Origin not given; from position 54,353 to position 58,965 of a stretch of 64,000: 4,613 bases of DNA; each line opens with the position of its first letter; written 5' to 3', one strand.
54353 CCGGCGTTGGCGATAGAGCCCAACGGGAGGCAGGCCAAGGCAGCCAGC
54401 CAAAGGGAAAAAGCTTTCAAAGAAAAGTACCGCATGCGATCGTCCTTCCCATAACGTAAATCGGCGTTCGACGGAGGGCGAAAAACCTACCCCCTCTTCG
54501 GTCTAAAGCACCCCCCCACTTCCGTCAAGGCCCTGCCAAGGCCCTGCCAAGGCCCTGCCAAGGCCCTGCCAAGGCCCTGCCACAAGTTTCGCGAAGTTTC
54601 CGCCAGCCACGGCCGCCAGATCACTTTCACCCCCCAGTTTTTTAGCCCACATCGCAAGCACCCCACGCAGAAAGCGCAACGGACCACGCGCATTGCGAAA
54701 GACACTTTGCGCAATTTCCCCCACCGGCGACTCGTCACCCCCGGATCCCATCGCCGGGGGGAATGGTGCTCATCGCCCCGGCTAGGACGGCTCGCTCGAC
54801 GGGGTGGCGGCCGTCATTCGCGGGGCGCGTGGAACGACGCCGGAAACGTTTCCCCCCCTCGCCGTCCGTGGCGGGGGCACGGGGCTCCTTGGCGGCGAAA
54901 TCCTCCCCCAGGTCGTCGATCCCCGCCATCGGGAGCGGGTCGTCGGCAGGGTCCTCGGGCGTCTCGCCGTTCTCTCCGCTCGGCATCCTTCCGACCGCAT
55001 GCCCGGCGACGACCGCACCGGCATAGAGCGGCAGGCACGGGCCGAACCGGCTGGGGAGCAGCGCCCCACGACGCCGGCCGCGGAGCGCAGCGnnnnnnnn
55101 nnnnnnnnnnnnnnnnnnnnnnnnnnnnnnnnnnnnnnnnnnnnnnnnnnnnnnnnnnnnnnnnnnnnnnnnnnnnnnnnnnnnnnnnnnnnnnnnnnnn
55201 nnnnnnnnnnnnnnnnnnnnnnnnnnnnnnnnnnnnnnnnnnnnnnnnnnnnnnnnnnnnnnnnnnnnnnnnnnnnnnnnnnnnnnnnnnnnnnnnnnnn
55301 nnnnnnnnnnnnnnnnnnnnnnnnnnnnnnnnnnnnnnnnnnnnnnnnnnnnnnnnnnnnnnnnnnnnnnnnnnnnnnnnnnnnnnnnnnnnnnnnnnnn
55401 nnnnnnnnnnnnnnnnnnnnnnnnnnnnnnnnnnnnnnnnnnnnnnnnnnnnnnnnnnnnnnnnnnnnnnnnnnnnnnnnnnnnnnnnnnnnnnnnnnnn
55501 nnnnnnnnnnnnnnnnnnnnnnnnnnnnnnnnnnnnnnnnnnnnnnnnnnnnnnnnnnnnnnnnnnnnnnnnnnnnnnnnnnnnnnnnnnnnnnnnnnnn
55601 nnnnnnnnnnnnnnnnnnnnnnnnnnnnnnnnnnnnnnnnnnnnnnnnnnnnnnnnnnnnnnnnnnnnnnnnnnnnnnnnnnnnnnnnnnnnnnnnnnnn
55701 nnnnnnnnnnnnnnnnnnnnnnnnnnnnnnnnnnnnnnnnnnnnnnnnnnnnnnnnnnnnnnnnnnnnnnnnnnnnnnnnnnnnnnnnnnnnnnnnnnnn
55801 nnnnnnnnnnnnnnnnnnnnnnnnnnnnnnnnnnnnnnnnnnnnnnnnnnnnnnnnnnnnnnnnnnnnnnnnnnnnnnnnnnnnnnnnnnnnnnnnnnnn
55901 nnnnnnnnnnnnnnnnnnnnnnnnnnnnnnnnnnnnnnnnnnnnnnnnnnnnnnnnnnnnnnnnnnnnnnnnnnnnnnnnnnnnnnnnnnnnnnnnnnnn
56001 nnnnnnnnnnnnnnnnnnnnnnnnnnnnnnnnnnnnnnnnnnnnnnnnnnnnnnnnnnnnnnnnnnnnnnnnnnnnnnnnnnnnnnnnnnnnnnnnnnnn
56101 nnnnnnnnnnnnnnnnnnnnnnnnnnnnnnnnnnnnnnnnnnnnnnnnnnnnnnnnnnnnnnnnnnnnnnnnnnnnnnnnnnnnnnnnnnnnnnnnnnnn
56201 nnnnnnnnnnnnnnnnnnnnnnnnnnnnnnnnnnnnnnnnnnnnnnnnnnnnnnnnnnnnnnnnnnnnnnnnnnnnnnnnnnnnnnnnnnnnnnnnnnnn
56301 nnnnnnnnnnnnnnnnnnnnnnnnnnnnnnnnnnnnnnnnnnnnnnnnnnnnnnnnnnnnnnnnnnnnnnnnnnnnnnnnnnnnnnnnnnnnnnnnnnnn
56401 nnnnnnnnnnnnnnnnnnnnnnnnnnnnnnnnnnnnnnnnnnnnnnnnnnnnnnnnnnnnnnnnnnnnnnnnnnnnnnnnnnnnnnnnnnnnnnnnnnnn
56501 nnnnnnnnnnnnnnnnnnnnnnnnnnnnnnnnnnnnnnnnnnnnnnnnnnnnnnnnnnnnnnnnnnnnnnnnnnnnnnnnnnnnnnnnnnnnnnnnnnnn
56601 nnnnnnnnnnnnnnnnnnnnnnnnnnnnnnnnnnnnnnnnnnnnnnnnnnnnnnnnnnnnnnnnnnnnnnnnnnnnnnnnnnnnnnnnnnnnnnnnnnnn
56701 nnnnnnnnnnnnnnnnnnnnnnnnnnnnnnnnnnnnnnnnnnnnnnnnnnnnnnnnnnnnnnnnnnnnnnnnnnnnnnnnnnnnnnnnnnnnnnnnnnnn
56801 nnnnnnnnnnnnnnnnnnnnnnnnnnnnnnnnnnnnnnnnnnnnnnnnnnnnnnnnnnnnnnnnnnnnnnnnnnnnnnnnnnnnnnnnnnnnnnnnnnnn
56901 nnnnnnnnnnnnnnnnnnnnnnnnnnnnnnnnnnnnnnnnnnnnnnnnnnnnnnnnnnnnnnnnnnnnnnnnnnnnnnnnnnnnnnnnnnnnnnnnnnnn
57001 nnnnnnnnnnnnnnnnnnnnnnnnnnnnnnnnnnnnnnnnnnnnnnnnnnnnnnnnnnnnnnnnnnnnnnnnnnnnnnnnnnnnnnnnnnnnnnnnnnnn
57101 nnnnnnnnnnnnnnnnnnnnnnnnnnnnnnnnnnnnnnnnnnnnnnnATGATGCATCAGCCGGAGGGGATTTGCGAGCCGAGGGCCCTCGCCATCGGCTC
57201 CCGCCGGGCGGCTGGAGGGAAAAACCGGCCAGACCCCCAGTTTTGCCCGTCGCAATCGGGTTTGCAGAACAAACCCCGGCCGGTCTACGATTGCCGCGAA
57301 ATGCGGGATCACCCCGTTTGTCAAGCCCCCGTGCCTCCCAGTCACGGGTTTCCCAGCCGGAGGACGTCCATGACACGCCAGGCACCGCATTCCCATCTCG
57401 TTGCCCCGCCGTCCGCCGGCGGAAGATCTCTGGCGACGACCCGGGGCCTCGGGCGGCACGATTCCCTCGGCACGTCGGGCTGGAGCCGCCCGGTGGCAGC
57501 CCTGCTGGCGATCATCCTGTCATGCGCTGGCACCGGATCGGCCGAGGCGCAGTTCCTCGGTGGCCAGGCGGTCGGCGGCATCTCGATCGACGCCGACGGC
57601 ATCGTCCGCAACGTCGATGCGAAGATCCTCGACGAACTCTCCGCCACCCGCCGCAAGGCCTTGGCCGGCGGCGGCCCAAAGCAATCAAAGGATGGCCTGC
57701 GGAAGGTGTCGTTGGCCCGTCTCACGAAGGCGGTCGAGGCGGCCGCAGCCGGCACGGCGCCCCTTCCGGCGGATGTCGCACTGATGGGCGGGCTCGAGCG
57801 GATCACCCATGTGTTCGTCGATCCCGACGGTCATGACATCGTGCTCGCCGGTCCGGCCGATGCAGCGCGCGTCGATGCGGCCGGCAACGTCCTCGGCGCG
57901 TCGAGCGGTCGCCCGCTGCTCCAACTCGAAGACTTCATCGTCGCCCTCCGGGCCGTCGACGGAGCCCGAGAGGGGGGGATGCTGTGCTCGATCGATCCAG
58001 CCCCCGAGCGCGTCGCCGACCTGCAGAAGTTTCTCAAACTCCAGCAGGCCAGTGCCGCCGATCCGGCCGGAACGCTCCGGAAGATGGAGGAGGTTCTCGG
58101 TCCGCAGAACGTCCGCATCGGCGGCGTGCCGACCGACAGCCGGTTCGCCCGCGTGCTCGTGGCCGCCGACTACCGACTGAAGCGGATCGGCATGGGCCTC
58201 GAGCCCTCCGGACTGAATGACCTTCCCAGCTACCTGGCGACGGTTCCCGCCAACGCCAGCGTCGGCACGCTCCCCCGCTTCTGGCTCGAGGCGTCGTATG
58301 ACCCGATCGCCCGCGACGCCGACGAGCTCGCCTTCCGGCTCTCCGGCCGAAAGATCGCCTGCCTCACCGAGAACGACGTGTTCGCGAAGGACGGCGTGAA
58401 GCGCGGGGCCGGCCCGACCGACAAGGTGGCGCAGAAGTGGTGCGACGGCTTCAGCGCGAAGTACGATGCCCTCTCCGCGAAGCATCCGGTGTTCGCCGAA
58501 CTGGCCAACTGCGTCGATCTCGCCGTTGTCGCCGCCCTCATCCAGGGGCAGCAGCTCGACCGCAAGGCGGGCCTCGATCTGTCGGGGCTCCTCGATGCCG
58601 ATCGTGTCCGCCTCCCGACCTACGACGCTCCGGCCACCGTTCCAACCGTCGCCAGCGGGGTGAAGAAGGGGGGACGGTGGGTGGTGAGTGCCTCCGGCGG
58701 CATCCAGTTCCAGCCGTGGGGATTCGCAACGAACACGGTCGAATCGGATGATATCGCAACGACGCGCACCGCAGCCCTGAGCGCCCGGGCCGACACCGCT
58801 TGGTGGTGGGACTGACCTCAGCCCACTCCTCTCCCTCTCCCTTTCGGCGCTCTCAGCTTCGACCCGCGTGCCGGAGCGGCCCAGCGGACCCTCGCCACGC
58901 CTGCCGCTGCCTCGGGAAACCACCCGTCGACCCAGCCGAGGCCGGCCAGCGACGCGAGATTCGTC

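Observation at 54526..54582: Perfect 11-bp x5 tandem repeat that reads as four phased sigma-54 -24/-12 promoter elements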

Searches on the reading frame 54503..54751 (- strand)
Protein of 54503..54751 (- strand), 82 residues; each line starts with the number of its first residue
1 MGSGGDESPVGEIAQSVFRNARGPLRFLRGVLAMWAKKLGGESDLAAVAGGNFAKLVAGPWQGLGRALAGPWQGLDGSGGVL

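Call 5: search_protein_families(library=pfam, proteins=[window:54503-54751:-], max_evalue=0.01)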
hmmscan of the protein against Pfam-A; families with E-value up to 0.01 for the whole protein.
window:54503-54751:- (82 aa): 0 families

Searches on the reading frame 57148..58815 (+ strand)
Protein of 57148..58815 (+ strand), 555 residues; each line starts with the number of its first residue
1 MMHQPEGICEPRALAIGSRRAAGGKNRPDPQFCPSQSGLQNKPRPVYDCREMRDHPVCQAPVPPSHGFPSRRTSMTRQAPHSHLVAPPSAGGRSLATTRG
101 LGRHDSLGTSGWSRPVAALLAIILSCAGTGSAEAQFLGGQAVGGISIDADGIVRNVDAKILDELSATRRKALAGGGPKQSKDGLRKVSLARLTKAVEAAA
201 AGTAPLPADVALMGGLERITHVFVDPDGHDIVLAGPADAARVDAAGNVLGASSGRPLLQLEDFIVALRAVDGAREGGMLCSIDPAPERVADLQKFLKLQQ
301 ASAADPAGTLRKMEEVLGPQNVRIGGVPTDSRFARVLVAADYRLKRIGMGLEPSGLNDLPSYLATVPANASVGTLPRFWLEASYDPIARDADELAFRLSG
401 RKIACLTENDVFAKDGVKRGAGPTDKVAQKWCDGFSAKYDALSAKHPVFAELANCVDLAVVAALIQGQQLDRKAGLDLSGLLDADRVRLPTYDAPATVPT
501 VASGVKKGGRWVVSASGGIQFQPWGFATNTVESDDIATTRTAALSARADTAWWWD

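Call 53: search_protein_families(library=pfam, proteins=[window:57148-58815:+], max_evalue=0.000001)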
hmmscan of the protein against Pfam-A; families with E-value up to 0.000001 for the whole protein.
window:57148-58815:+ (555 aa): 1 family
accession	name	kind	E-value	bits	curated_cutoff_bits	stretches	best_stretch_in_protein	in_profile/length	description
PF07643.16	DUF1598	-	2.3e-23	82.6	25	1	280-362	1-84/84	Protein of unknown function (DUF1598)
